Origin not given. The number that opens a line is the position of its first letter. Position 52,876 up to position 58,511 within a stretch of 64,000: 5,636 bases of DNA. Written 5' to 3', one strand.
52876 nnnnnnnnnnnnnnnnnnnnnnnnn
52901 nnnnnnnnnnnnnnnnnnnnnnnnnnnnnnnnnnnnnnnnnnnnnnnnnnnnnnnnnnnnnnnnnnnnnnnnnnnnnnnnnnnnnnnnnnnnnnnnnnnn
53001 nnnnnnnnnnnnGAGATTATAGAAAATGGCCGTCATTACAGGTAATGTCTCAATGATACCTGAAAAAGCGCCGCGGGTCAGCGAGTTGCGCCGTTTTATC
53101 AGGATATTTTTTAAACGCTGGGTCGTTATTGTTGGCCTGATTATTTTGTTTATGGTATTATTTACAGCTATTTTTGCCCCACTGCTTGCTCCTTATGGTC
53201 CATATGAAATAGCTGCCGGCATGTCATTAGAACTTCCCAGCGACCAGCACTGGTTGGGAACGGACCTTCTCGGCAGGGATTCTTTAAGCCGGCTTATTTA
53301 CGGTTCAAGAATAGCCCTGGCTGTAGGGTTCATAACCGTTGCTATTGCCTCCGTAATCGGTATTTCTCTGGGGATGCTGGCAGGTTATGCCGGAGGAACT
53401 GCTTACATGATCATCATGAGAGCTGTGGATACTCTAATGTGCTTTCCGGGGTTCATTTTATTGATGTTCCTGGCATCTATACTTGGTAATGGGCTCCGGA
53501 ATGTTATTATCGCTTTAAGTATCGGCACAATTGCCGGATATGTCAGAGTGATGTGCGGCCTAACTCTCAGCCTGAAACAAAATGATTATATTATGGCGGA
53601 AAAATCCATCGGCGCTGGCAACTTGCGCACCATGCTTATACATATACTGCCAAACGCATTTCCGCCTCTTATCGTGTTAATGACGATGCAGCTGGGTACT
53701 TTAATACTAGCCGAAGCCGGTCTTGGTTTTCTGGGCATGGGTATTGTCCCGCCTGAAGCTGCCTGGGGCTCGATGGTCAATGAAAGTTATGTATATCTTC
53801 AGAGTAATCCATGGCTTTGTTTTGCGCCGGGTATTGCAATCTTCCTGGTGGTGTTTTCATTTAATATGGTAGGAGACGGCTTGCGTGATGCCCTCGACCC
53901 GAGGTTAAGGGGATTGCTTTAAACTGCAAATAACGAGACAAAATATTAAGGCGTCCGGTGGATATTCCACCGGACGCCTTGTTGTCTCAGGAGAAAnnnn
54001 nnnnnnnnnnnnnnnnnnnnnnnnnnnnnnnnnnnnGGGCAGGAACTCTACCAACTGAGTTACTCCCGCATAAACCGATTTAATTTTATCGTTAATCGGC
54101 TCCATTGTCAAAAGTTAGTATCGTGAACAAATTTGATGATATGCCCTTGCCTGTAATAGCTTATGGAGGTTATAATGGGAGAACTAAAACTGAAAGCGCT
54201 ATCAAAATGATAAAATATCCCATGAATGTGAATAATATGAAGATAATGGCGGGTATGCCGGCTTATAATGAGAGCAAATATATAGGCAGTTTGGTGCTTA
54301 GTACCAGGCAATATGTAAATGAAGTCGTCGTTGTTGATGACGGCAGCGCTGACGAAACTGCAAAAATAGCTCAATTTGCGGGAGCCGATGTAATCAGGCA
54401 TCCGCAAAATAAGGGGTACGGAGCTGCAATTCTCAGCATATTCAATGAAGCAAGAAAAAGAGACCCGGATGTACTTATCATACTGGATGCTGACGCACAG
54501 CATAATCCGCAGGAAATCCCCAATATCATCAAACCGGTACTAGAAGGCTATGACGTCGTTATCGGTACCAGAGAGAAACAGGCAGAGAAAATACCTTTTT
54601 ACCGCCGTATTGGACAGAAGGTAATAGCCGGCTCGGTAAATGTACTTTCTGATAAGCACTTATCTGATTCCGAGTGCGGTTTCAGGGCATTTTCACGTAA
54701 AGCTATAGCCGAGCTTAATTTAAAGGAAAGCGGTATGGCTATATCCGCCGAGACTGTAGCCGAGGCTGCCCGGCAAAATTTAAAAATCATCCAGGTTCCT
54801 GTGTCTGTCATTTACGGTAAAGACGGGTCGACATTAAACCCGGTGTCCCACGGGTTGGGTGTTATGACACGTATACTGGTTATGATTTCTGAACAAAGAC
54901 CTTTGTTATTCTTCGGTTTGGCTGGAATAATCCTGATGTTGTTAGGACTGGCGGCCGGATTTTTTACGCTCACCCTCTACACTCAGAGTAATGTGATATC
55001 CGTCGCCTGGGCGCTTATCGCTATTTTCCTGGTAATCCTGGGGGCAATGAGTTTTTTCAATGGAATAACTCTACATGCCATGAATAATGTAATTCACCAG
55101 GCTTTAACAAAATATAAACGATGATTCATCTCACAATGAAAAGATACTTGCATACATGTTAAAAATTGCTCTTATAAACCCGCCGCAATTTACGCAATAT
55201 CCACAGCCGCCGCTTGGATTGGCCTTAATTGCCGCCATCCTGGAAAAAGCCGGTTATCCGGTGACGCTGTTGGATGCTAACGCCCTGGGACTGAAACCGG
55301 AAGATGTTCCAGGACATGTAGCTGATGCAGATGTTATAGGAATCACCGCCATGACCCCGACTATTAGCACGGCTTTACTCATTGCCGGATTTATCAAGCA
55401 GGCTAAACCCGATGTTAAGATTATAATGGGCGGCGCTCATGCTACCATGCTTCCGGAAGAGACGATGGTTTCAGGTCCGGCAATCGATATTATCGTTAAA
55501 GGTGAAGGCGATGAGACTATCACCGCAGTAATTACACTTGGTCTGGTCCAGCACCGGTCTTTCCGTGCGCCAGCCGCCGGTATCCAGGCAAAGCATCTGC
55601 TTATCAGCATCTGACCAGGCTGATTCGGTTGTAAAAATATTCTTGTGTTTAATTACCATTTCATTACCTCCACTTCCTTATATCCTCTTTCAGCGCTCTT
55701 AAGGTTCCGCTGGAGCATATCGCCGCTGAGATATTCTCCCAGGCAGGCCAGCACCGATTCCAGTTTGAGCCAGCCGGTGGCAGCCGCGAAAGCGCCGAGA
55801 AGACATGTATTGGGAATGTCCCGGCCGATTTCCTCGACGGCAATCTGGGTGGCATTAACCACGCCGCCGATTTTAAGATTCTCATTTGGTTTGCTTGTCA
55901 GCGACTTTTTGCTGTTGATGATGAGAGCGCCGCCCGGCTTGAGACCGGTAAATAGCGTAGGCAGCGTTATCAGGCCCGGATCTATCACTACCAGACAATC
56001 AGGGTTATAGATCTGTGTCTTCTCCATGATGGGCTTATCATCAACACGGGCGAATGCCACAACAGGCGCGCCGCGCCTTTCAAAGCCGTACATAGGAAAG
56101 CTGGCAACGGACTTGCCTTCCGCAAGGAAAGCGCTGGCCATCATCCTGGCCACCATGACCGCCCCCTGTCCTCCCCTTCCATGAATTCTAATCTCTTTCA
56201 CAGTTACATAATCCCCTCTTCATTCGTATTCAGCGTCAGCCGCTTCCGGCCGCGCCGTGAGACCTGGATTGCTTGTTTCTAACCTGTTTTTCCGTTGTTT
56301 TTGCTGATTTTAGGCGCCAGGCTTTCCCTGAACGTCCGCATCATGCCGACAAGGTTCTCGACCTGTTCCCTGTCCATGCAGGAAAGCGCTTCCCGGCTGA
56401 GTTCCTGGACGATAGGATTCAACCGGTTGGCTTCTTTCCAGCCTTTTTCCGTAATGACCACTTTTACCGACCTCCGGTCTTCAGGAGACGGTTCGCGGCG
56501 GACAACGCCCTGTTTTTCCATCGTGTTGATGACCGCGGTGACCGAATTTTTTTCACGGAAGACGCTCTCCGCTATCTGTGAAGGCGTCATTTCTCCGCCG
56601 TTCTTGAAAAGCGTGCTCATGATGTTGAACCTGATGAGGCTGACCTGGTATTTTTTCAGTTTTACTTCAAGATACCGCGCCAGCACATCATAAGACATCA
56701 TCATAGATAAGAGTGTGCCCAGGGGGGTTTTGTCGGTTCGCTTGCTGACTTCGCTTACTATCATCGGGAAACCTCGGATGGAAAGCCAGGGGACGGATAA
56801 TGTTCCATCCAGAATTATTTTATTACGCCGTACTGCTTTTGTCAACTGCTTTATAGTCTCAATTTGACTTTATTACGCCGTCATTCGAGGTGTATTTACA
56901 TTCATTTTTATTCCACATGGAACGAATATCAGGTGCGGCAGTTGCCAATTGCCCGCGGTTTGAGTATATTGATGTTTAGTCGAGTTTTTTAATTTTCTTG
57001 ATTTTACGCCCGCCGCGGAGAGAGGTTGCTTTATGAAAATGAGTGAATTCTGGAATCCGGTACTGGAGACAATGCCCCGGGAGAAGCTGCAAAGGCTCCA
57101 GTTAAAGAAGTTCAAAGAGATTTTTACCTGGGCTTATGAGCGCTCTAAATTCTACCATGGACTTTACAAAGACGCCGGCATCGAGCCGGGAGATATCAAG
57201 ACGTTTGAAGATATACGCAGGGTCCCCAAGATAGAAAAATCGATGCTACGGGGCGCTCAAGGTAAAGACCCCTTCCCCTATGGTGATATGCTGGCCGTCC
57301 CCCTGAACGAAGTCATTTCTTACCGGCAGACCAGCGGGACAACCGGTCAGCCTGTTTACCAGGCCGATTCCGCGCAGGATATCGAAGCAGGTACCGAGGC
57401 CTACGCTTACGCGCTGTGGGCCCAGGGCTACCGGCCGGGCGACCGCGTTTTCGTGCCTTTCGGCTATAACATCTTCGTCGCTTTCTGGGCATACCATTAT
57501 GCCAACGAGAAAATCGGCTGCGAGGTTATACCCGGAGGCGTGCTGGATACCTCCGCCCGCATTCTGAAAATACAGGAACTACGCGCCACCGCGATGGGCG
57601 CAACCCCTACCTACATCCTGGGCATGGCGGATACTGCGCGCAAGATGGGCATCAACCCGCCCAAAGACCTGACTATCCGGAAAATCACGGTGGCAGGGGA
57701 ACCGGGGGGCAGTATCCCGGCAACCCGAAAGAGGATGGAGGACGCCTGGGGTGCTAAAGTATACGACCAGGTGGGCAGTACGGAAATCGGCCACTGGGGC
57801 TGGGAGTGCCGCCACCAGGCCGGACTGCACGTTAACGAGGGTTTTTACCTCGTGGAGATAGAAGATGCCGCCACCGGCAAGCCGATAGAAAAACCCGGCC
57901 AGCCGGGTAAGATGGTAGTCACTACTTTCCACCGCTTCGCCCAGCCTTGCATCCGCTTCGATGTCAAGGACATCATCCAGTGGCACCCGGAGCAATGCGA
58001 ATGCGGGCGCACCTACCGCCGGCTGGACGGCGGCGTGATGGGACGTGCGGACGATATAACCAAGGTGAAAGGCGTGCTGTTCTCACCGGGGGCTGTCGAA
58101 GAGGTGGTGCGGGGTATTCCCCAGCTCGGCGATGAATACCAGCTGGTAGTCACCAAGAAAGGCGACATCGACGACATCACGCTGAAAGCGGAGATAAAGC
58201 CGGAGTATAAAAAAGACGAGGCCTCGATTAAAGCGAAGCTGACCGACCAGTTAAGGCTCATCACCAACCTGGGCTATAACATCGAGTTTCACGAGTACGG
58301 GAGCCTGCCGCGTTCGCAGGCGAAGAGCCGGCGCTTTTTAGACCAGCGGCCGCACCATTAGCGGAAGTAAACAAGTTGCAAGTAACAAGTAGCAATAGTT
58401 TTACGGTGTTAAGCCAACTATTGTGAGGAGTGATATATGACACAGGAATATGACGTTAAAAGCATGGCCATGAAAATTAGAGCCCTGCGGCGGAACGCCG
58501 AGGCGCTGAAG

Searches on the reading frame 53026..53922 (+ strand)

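Call 48: search_protein_families(library=pfam, proteins=[window:53026-53922:+], max_evalue=0.000001)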
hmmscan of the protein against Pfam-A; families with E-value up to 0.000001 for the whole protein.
window:53026-53922:+ (298 aa): 2 families
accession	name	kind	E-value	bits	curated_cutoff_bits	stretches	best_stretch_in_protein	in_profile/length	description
PF00528.27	BPD_transp_1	-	3e-31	109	26.4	1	112-295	1-183/184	Binding-protein-dependent transport system inner membrane component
PF12911.12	OppC_N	-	8.3e-10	38.8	23.9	1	21-65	3-47/53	N-terminal TM domain of oligopeptide transport permease C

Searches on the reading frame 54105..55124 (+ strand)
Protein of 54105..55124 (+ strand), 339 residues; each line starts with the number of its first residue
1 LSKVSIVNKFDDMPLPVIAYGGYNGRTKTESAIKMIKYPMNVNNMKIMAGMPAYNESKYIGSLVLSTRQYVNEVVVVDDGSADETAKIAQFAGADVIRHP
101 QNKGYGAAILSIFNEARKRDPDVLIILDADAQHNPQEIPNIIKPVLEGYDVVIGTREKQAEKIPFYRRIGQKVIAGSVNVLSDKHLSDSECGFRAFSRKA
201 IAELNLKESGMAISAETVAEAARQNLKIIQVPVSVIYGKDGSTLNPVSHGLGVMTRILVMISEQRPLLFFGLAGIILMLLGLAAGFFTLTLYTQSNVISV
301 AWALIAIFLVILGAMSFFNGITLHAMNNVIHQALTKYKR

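Call 48: search_protein_families(library=pfam, proteins=[window:54105-55124:+], max_evalue=0.000001)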
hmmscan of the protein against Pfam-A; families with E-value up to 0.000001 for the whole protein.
window:54105-55124:+ (339 aa): 1 family
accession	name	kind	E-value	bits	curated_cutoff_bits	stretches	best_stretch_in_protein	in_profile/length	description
PF00535.33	Glycos_transf_2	-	2.6e-27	96.3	23.3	1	51-203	4-166/168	Glycosyl transferase family 2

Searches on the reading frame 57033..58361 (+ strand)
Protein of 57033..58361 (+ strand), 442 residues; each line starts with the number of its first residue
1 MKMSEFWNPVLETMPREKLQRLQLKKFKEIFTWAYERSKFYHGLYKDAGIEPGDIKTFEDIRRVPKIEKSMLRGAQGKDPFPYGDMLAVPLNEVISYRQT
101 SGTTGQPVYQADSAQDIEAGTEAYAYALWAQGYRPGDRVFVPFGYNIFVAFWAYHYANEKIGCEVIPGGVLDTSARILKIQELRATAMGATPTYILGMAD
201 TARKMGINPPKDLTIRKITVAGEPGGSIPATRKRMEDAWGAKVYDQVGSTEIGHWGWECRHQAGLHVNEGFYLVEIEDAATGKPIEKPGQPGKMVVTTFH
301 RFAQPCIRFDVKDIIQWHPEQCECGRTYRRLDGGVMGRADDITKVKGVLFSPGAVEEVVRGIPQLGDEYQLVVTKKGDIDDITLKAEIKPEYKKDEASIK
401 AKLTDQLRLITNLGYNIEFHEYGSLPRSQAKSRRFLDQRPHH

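Call 48: search_protein_families(library=pfam, proteins=[window:57033-58361:+], max_evalue=0.000001)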
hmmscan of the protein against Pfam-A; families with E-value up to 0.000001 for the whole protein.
window:57033-58361:+ (442 aa): 2 families
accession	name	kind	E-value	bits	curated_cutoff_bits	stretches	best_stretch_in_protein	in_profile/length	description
PF14535.12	AMP-binding_C_2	-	8.8e-17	61.6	25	1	347-439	1-96/96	AMP-binding enzyme C-terminal domain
PF00501.34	AMP-binding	-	4.6e-07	29.4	29.9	1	100-297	170-375/384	AMP-binding enzyme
